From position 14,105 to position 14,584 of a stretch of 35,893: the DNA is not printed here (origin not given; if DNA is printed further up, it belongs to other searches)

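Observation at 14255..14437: Unassigned ~60-aa helical protein family present twice, each copy next to a Crp gene or Crp relic and near orphan receivers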

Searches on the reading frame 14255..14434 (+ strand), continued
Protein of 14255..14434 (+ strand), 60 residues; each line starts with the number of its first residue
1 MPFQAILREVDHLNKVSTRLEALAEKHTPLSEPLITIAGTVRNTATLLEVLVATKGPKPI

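Call 32: find_encoding_contigs(protein=P0360, flank=5000, max_places=1)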
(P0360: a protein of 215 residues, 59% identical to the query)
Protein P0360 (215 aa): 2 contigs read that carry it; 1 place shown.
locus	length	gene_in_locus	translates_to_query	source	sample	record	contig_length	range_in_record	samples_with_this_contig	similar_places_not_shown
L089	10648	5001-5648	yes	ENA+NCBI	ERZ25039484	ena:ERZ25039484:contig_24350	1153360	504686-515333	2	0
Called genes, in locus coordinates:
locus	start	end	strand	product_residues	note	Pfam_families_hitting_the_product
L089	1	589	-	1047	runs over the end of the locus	PF00873:ACR_tran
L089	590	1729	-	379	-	PF25973:BSH_CzcB, PF25917:BSH_RND (weak), PF25954:Beta-barrel_RND_2, PF25975:CzcB_C (weak)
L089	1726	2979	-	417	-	PF02321:OEP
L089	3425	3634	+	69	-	-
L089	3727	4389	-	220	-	-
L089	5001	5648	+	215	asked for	-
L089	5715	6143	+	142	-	-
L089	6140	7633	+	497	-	PF00154:RecA_N (faint), PF06745:ATPase, PF13481:AAA_25, PF23442:DUF7125 (weak), PF05625:PAXNEB, PF13481:AAA_25, PF23442:DUF7125 (weak), PF06745:ATPase, +11 more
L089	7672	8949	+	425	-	PF00989:PAS (weak), PF08448:PAS_4, PF13188:PAS_8 (weak), PF13426:PAS_9, PF00512:HisKA, PF02518:HATPase_c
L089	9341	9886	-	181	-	-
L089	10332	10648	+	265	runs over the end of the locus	PF09364:XFP_N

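Call 33: find_encoding_contigs(protein=P0370, flank=5000, max_places=1)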
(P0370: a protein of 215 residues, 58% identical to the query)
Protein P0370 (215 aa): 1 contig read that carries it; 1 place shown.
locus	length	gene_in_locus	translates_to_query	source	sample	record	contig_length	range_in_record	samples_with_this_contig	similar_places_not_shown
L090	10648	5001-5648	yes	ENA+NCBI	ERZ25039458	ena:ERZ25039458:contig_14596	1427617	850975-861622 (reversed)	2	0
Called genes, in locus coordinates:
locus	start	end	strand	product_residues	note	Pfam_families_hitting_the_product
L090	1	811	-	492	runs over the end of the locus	PF00939:Na_sulph_symp, PF03600:CitMHS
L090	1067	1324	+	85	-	-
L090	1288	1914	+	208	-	PF01555:N6_N4_Mtase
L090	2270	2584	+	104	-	PF27806:HxsD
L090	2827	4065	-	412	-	-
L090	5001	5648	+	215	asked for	-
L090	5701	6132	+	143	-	-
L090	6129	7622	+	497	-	PF00154:RecA_N (faint), PF01580:FtsK_SpoIIIE (faint), PF06745:ATPase, PF13481:AAA_25, PF05625:PAXNEB, PF13481:AAA_25, PF23442:DUF7125 (weak), PF06745:ATPase, +11 more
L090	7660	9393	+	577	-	PF08448:PAS_4, PF13188:PAS_8 (weak), PF13426:PAS_9 (weak), PF00989:PAS, PF13426:PAS_9, PF00512:HisKA, PF02518:HATPase_c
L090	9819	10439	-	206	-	PF01609:DDE_Tnp_1, PF13586:DDE_Tnp_1_2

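Call 34: find_encoding_contigs(protein=P0284, flank=5000, max_places=1)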
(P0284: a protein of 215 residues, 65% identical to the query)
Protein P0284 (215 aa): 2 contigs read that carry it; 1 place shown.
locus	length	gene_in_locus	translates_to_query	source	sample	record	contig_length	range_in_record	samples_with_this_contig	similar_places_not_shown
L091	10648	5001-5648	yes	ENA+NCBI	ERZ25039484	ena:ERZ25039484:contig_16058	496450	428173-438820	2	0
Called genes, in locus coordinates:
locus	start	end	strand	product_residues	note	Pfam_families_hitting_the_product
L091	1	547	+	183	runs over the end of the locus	-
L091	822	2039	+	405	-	PF12779:WXXGXW (weak)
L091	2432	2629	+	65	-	-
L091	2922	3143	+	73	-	-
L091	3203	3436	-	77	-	-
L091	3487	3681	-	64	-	-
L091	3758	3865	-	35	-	-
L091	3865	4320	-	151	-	PF11964:SpoIIAA-like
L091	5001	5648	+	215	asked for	-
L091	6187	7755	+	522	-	PF00154:RecA_N (faint), PF13481:AAA_25, PF01637:ATPase_2 (faint), PF06745:ATPase, PF23442:DUF7125 (weak), PF05625:PAXNEB, PF13481:AAA_25, PF06745:ATPase, +8 more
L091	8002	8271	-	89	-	-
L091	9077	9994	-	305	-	PF00072:Response_reg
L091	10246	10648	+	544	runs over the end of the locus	PF13188:PAS_8, PF13426:PAS_9 (weak), PF00512:HisKA, PF02518:HATPase_c, PF00072:Response_reg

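Call 35: find_encoding_contigs(protein=P0338, flank=5000, max_places=1)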
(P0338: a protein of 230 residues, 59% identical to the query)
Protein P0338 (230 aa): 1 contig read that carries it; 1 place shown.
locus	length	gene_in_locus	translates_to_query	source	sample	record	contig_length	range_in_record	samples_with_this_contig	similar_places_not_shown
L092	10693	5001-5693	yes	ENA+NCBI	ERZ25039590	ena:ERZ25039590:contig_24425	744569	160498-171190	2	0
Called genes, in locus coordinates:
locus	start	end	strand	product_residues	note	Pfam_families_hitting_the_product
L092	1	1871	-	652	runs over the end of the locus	PF00882:Zn_dep_PLPC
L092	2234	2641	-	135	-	-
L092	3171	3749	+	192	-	PF02525:Flavodoxin_2, PF03358:FMN_red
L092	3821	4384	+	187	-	PF02915:Rubrerythrin, PF21349:RUBY_RBDX (weak)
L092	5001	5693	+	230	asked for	-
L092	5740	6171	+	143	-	-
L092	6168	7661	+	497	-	PF00154:RecA_N (faint), PF06745:ATPase, PF13481:AAA_25, PF23442:DUF7125 (weak), PF05625:PAXNEB, PF13481:AAA_25, PF23442:DUF7125 (weak), PF06745:ATPase, +12 more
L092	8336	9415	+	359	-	PF13426:PAS_9 (weak), PF00512:HisKA, PF02518:HATPase_c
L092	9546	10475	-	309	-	-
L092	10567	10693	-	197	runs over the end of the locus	PF00903:Glyoxalase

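Call 39: search_protein_families(library=ncbifam, proteins=[L089:6140-7633:+, L089:5715-6143:+, L089:7672-8949:+], max_evalue=0.01)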
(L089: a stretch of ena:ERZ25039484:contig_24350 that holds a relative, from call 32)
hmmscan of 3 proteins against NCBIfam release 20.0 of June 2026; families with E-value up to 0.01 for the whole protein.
L089:6140-7633:+ (497 aa): 37 families (the best 25 are shown)
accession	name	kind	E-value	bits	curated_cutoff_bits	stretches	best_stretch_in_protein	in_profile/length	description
NF006799.0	PRK09302.1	equivalog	2.4e-75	254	408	1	6-494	7-495/515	circadian clock protein KaiC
TIGR03880.1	KaiC_arch_3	hypoth_equivalog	7.7e-53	179.3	249.45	2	253-470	1-218/224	KaiC domain-containing protein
TIGR02655.1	circ_KaiC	equivalog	4.1e-49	167.5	546.25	1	12-488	3-479/484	circadian clock protein KaiC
TIGR03877.1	thermo_KaiC_1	hypoth_equivalog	1.3e-47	162.3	307.25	3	248-334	2-88/238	KaiC domain-containing protein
TIGR03881.1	KaiC_arch_4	hypoth_equivalog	3.1e-44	151.4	247.8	2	248-468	1-227/231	KaiC domain-containing protein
NF004723.0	PRK06067.1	subfamily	1.5e-28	99.9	194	2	243-464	9-229/243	flagellar accessory protein FlaH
NF052589.1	ArlH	equivalog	2.1e-27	96.4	215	2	255-467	7-221/229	archaellum protein ArlH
TIGR03878.1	thermo_KaiC_2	hypoth_equivalog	3.7e-20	72.3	232.2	2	25-169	31-173/259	KaiC domain-containing protein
TIGR00416.1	sms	equivalog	4e-20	72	403.05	2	237-378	65-193/454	DNA repair protein RadA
TIGR03600.1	phage_DnaB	exception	1.4e-13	50.7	498.65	2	9-64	174-229/421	phage replicative helicase, DnaB family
NF006320.0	PRK08533.1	equivalog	2.2e-12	47.1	215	1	256-452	12-205/230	flagellar accessory protein FlaH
TIGR02236.1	recomb_radA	equivalog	6.9e-12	45.3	361.15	2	6-58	72-124/311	DNA repair and recombination protein RadA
NF003301.0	PRK04301.1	equivalog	1.7e-11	43.9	259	2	6-59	77-131/316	DNA repair and recombination protein RadA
TIGR02012.1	tigrfam_recA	equivalog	3.3e-10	39.8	325.3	2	248-312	34-100/321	recombinase RecA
NF006861.0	PRK09361.1-1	equivalog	3.6e-08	33.2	278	1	11-76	4-69/235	DNA repair and recombination protein RadB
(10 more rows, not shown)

L089:5715-6143:+ (142 aa): 0 families

L089:7672-8949:+ (425 aa): 80 families (the best 25 are shown)
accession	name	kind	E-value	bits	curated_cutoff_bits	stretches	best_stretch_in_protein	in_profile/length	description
NF008468.0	PRK11360.1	equivalog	7e-47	160.1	646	1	162-408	373-610/616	two-component system sensor histidine kinase AtoS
NF010411.0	PRK13837.1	equivalog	7.7e-38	130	647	1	155-410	420-679/828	two-component system VirA-like sensor kinase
NF007688.0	PRK10364.1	equivalog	2.4e-33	115.6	479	1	117-407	171-452/460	two-component system sensor histidine kinase ZraS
NF052574.1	HisKinEspCMyxo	equivalog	2.4e-32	112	1200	1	126-410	361-641/785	serine histidine kinase EspC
NF046020.1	HisKinCckABruc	equivalog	2.5e-32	111.7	1000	1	127-406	423-707/868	cell cycle histidine kinase CckA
NF053867.1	SprKinKinDBac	equivalog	6.1e-30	104.1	775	1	158-407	258-498/500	sporulation kinase KinD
NF046044.1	PnpS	equivalog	1.4e-26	93.4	400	1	191-405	176-390/390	two-component system histidine kinase PnpS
TIGR02916.1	PEP_his_kin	equivalog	8.1e-26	90.8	300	1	169-405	459-679/679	XrtA/PEP-CTERM system histidine kinase PrsK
NF047466.1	hybrid_RR_LvrB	exception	1.2e-25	90.5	500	1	151-395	120-366/377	hybrid histidine kinase/response regulator LvrB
NF010076.0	PRK13557.1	subfamily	5.9e-25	87.7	631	1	159-414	137-402/540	histidine kinase famiy protein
NF052573.1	HisKinEspAMyxo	equivalog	2.1e-23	82.3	1400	1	143-405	345-610/755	serine histidine kinase EspA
TIGR02956.1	TMAO_torS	equivalog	4.9e-23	81.2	676.5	1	145-410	430-686/967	TMAO reductase system sensor histidine kinase/response regulator TorS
NF038348.1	T2SS_HK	subfamily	6.8e-23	80.9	450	2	293-405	471-572/574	histidine kinase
TIGR02966.1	phoR_proteo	equivalog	1.9e-22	79.7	334.2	1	188-394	117-326/333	phosphate regulon sensor histidine kinase PhoR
NF046026.1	HisKinCckACaul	equivalog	2.4e-22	78.8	1000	1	165-408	282-534/678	cell cycle histidine kinase CckA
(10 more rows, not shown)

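Call 40: search_protein_families(library=pfam, proteins=[L089:6140-7633:+, L089:5715-6143:+], max_evalue=0.01)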
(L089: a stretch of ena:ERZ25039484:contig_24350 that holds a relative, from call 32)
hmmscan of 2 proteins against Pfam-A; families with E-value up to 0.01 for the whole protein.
L089:6140-7633:+ (497 aa): 37 families (the best 25 are shown)
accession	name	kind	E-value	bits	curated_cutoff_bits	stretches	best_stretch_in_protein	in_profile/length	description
PF06745.19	ATPase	-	2.7e-77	259.7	26.6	2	251-471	2-228/231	KaiC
PF13481.12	AAA_25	-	3e-22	79.6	27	2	249-369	14-154/195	AAA domain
PF05625.17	PAXNEB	-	2e-10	40.7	28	1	250-311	19-81/366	PAXNEB protein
PF03796.21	DnaB_C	-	2.2e-10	40.8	27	2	12-64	2-54/255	DnaB-like helicase C terminal domain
PF20720.3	nSTAND3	-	2.8e-08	34.1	27.2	1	32-59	19-46/155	Novel STAND NTPase 3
PF13401.12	AAA_22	-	4.6e-08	33.9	27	1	270-366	7-92/130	AAA domain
PF13191.12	AAA_16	-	4.9e-08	34.1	32.6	1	267-307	23-63/167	AAA ATPase domain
PF00154.27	RecA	-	1.6e-07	31.5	27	1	248-303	31-88/262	recA bacterial DNA recombination protein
PF09848.15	SLFN-g3_helicase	-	5.9e-07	29.5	24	0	271-300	4-35/354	Schlafen group 3, DNA/RNA helicase domain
PF13173.12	AAA_14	-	9e-07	29.4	27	0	33-116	5-86/129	AAA domain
PF13238.12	AAA_18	-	1.3e-06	29.4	29.4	0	34-133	2-82/128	AAA domain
PF05729.18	NACHT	-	4.7e-06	27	26.7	1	34-64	4-34/167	NACHT domain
PF01637.24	ATPase_2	-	1.3e-05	25.5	33.2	1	31-133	21-121/225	ATPase domain predominantly from Archaea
PF08423.17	Rad51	-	1.3e-05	25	22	0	10-138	6-137/244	Rad51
PF00004.35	AAA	-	2e-05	25.5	21.2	0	35-155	3-89/131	ATPase family associated with various cellular activities (AAA)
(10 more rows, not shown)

L089:5715-6143:+ (142 aa): 0 families

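Call 48: predict_structure(alignment_id=A2)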
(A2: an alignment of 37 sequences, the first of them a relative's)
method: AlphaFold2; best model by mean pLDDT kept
length: 215 residues; sequences in the alignment: 37
mean_pLDDT: 68.4   pTM: 0.51
mean pLDDT of the five models: 68.4, 68.1, 64.6, 62.4, 59.8
residues with pLDDT >= 90: 0; 70-90: 132; 50-70: 44; < 50: 39
segments of 3 or more residues with pLDDT < 50: 24-26, 85-96, 133-139, 200-215
pLDDT, mean of each block of 10 residues (from residue 1): 68 73 54 75 77 83 75 77 50 51 80 71 69 45 71 82 86 79 79 67 38 40
secondary structure, 60 per line:
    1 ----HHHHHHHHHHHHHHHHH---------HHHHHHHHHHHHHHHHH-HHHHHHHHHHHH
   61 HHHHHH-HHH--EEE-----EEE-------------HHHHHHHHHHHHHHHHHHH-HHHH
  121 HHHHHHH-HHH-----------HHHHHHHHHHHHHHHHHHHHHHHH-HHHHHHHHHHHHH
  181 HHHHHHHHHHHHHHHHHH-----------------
elements in order: H5-21 H31-47 H49-66 E73-75 E81-83 H97-115 H117-127 H143-166 H168-198

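Call 51: fold_search(model_id=the predicted structure, library=pdb)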
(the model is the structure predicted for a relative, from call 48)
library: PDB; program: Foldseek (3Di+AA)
matches with E <= 10: 40; with E <= 0.001: 0
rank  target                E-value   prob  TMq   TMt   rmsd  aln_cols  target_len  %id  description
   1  3g67_A                2.4e+00  0.05  0.14  0.14  32.3       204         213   15  Crystal Structure of a Soluble Chemoreceptor from Thermotoga maritima (released 2009-07-28)
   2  9unw_C                3.5e+00  0.07  0.18  0.16  16.3       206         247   13  mouse PDCD5-TRiC complex (released 2026-03-25)
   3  9lj5_A                3.7e+00  0.08  0.19  0.13  22.2       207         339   13  Human KCNQ5-CaM-PIP2-HN37 complex in an open conformation. (released 2025-04-16)
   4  7ktr_A                3.9e+00  0.04  0.16  0.03  16.7       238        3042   15  Cryo-EM structure of the human SAGA coactivator complex (TRRAP, core) (released 2021-11-10)
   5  5f3o_A                3.9e+00  0.02  0.13  0.14  18.5       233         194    9  Crystal structure of EhRNaseIII229 from Entamoeba histolytica complexed with Mn2+ (released 2016-12-28)
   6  6tnn_I                4.1e+00  0.14  0.24  0.34   9.1       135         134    8  Mini-RNase III (Mini-III) bound to 50S ribosome with precursor 23S rRNA (released 2020-09-30)
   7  9qtq_G                4.5e+00  0.05  0.21  0.19  12.9       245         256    8  Structure of the energy converting methyltransferase (Mtr) of Methanosarcina mazei in complex with a novel protein bin (released 2025-12-24)
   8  6s1k_E                4.9e+00  0.63  0.26  0.53   9.7        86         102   22  E. coli Core Signaling Unit, carrying QQQQ receptor mutation (released 2020-01-22)
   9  2ch7_A                5.2e+00  0.14  0.27  0.19  42.1       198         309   13  Crystal structure of the cytoplasmic domain of a bacterial chemoreceptor from Thermotoga maritima (released 2006-04-18)
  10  9c3f                  5.4e+00  0.03  0.17  0.09  16.2       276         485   16  Cryo-EM structure of E. coli AmpG (released 2024-12-18)
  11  7xqp_K                5.7e+00  0.06  0.11  0.25  10.1        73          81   22  PSI-LHCI-LHCII-Lhcb9 supercomplex of Physcomitrella patens (released 2023-04-26)
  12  9j38_A                5.7e+00  0.05  0.18  0.12  21.7       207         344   15  human KCNQ5-CaM in apo state (released 2025-04-16)
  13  5eik                  6.0e+00  0.05  0.20  0.19  16.6       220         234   13  Structure of a Trimeric Intracellular Cation channel from C. elegans in the absence of Ca2+ (released 2016-10-05)
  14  7uj6_C                6.0e+00  0.02  0.11  0.14  19.2       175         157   14  Outer Surface Protein C Type K (released 2023-04-05)
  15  3g6b_B                6.3e+00  0.02  0.14  0.14  33.9       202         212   12  Crystal structure of a Soluble Chemoreceptor from Thermotoga maritima Asn217Ile mutant (released 2009-07-28)
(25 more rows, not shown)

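Call 52: find_related_loci(query=A2, collection=metagenome_contigs, flank=6000)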
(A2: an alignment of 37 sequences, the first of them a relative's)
Query A2 (215 aa) in metagenome_contigs; peptide patterns used: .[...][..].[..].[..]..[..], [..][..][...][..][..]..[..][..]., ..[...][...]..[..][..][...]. (x = any residue, [..] = any of these).
464 stretches matched a pattern; 142 encode a relative of the query (tblastn E <= 1e-3); the best 80 are kept; 80 distinct loci.
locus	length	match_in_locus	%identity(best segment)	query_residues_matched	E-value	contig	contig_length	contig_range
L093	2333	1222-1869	77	1-215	1e-100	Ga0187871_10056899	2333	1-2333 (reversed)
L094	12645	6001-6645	79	1-215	3e-92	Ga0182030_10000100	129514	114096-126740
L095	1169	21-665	74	1-215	4e-93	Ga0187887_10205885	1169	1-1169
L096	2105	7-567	79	29-215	3e-88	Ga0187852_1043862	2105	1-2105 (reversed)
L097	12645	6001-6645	59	1-215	4e-77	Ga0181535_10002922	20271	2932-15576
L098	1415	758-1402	60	1-215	2e-81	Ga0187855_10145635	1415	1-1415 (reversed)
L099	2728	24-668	59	1-215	3e-77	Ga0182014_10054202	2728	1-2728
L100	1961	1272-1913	59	1-215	2e-77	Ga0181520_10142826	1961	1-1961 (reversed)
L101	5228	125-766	59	1-215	1e-74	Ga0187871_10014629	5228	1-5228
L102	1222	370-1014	60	1-215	2e-79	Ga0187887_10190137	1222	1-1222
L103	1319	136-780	59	1-215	6e-78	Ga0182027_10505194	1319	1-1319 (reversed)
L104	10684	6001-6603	61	1-201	2e-70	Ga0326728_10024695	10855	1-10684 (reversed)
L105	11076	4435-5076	56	1-214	6e-69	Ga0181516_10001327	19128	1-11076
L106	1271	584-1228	58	1-215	7e-69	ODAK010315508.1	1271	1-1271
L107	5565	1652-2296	55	1-215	4e-64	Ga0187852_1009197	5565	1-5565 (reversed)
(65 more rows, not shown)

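Call 61: search_protein_families(library=pfam, proteins=[P0221, P0225, P0238, P0247, P0195, P0267, P0166, P0208, P0198, P0261], max_evalue=0.01)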
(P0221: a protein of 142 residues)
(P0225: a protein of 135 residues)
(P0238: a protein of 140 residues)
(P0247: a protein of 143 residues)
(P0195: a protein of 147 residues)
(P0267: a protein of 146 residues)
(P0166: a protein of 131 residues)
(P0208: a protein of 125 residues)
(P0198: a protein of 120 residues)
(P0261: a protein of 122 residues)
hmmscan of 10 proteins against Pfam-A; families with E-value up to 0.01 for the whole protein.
P0221 (142 aa): 0 families

P0225 (135 aa): 0 families

P0238 (140 aa): 0 families

P0247 (143 aa): 0 families

P0195 (147 aa): 2 families
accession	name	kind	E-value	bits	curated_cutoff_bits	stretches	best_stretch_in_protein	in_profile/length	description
PF07730.19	HisKA_3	-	7.1e-10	39.7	24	1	91-125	1-35/68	Histidine kinase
PF05478.16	Prominin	-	0.0067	15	34.3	1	32-124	316-408/799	Prominin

P0267 (146 aa): 0 families

P0166 (131 aa): 0 families

P0208 (125 aa): 0 families

P0198 (120 aa): 0 families

P0261 (122 aa): 0 families

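Call 68: search_solved_structures(query=A2, max_evalue=10)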
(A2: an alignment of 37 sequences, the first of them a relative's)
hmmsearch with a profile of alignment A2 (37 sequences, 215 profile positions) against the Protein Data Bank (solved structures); distinct sequences matched with E-value up to 10: 3.
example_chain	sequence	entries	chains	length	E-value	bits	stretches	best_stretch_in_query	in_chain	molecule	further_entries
8a3k_UNK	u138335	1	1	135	0.028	17.1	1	145-192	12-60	sc-apCC-4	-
1ya0_A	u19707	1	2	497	0.37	13.4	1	68-117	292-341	SMG-7 transcript variant 2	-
7rzv_D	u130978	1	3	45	0.86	12.2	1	128-163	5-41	Spike protein S2'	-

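Call 69: search_solved_structures(query=A1, max_evalue=10)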
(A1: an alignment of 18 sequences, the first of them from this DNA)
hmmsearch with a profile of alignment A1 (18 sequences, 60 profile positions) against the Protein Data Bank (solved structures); distinct sequences matched with E-value up to 10: 11.
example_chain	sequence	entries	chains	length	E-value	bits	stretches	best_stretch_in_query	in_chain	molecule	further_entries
8a3k_UNK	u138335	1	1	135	0.0011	22.2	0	12-38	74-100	sc-apCC-4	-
9r1k_A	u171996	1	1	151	0.55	13.5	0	12-38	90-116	sc-apCC-4-A7F-1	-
8qkd_A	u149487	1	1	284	0.57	13.4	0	12-40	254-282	sc-CC-5-24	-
3b5n_D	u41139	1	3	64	0.62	13.3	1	6-24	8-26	Protein transport protein SEC9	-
6az3_D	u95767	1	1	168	0.8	13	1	11-37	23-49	60S ribosomal protein L11 (L5, L16)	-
8a3w_D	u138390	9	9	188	0.95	12.7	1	11-37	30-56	60S ribosomal protein L11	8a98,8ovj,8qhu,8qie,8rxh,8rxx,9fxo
3jcs_D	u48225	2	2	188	0.95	12.7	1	11-37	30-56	ribosomal protein L5 | uL5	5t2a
4v8m_BL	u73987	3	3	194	0.96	12.7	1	11-37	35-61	60S RIBOSOMAL PROTEIN L11, PUTATIVE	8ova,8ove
9cru_L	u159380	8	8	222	0.97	12.7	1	6-24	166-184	Protein transport protein SEC9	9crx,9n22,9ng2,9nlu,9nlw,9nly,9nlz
9r1m_A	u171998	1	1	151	1.8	11.9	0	12-38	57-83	sc-apCC-4-LMF-1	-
2hiv_A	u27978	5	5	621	1.9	11.8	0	1-31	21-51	Thermostable DNA ligase | DNA ligase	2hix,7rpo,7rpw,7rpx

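Call 81: search_dna_similar(query=window:14255-14434:+, collection=plasmids, mode=protein, max_evalue=0.001)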
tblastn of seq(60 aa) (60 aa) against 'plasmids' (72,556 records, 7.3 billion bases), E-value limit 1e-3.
No match.

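Call 82: search_protein_families(library=padloc, proteins=[window:14255-14434:+, P0360, L089:5715-6143:+, L089:6140-7633:+], max_evalue=0.01)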
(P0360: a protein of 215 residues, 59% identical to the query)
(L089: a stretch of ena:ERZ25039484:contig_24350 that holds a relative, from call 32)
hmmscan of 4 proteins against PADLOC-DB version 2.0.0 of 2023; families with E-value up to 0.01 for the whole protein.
seq(60 aa): 0 families

P0360 (215 aa): 0 families

L089:5715-6143:+ (142 aa): 0 families

L089:6140-7633:+ (497 aa): 6 families
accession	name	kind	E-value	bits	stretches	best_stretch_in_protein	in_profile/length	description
PDLC04140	mad8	-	2.7e-09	35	1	265-306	24-67/314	mads_8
PDLC05079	PDC-S73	-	2.6e-05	21.2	1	31-52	192-213/752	-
PDLC04135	mad3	-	0.00088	16.9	0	31-53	23-45/374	mads_3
PDLC02350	AbiO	-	0.0015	15.4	0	23-105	191-265/468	AbiO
PDLC02195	IetA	-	0.0037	14.6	0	34-49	141-156/395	-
PDLC01995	RtcR_PspF2--CARF_AAA_HTH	-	0.0092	13.1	0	270-298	192-220/481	-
